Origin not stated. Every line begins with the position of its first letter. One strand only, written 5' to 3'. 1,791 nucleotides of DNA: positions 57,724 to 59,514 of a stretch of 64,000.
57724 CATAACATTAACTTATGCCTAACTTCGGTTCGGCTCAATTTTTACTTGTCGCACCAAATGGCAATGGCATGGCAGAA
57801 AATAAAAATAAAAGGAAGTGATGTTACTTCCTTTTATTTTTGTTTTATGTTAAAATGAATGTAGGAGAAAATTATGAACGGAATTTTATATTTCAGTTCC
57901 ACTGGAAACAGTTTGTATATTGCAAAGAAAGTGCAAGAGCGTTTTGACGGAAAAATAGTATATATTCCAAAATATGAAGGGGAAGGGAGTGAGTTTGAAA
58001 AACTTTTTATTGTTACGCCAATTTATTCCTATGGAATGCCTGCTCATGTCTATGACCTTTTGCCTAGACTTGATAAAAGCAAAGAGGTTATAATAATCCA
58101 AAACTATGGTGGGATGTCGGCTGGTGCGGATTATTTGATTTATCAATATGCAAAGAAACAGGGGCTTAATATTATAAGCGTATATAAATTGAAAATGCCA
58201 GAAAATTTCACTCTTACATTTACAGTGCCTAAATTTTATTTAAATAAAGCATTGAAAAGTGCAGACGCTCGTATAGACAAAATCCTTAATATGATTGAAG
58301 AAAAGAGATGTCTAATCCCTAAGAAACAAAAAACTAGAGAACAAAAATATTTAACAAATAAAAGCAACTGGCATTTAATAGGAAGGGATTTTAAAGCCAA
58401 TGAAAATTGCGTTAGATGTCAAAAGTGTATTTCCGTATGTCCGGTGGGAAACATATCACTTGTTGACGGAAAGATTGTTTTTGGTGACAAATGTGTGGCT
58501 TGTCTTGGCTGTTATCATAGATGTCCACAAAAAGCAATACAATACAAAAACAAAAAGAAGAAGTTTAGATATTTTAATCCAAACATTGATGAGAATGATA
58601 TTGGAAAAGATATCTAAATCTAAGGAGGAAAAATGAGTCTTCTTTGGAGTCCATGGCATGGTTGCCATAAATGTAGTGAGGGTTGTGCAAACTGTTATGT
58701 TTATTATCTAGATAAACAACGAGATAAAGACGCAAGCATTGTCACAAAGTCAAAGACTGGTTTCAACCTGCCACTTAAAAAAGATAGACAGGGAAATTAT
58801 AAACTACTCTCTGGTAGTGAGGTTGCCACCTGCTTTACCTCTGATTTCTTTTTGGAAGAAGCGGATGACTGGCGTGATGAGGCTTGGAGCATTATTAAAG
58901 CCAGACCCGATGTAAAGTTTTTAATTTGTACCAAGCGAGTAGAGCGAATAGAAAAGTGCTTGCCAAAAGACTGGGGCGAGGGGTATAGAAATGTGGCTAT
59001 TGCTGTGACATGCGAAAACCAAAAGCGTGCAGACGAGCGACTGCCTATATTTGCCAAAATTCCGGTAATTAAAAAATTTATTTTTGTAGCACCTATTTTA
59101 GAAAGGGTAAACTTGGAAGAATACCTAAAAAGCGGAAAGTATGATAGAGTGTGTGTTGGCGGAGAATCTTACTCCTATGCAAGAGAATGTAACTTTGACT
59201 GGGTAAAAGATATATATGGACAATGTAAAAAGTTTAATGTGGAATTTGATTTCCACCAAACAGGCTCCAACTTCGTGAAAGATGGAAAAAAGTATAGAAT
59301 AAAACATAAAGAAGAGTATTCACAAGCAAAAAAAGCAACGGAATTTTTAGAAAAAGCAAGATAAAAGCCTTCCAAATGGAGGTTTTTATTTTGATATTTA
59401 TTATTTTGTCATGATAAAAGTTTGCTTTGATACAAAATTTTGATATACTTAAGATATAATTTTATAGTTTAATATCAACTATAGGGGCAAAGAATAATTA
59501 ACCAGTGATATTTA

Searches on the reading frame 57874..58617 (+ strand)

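Call 76: search_protein_families(library=pfam, proteins=[window:57874-58617:+], max_evalue=0.1)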
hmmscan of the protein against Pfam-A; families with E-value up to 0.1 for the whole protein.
window:57874-58617:+ (247 aa): 16 families
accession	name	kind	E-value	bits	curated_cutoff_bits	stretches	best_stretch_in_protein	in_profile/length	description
PF13187.11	Fer4_9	-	2.5e-08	34.2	27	3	178-222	1-52/52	4Fe-4S dicluster domain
PF12838.12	Fer4_7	-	5.3e-08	33.6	27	2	176-192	35-51/52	4Fe-4S dicluster domain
PF00037.32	Fer4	-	1.3e-07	31.6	21.1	2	177-194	6-23/24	4Fe-4S binding domain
PF13484.11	Fer4_16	-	6e-07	30.6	30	2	178-197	1-20/66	4Fe-4S double cluster binding domain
PF13237.11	Fer4_10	-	1e-06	29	25.5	2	175-218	5-53/53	4Fe-4S dicluster domain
PF14697.11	Fer4_21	-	4.8e-06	27.1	35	3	176-223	5-58/59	4Fe-4S dicluster domain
PF13746.11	Fer4_18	-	2.3e-05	25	27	1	170-220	52-98/114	4Fe-4S dicluster domain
PF13183.11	Fer4_8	-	3.7e-05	24.6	27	1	177-192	52-67/68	4Fe-4S dicluster domain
PF12797.12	Fer4_2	-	0.0003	21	24.5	1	176-191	7-22/22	4Fe-4S binding domain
PF12724.12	Flavodoxin_5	-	0.00053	20.7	27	1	4-64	2-67/145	Flavodoxin domain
PF13534.11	Fer4_17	-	0.002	19.1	22.2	0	149-191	15-58/61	4Fe-4S dicluster domain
PF12800.12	Fer4_4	-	0.002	18.8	24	1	177-192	2-17/17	4Fe-4S binding domain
PF25160.1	LdpA_Fe-S-bd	-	0.016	15.4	27.6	1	176-196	25-45/49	LdpA Fe-S cluster-binding domain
PF12837.12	Fer4_6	-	0.021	15.2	25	1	177-194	7-24/24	4Fe-4S binding domain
PF12641.12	Flavodoxin_3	-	0.087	13.1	27.5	0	4-46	2-46/160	Flavodoxin domain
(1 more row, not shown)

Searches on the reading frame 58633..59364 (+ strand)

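Call 76: search_protein_families(library=pfam, proteins=[window:58633-59364:+], max_evalue=0.1)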
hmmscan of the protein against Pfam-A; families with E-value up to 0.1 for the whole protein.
window:58633-59364:+ (243 aa): 2 families
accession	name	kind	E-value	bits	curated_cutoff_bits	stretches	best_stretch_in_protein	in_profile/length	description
PF07505.17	DUF5131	-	9e-40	137.1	28.9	1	5-226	11-230/243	Protein of unknown function (DUF5131)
PF17338.8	GP88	-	0.013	15.8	24.4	1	69-123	107-156/230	Gene product 88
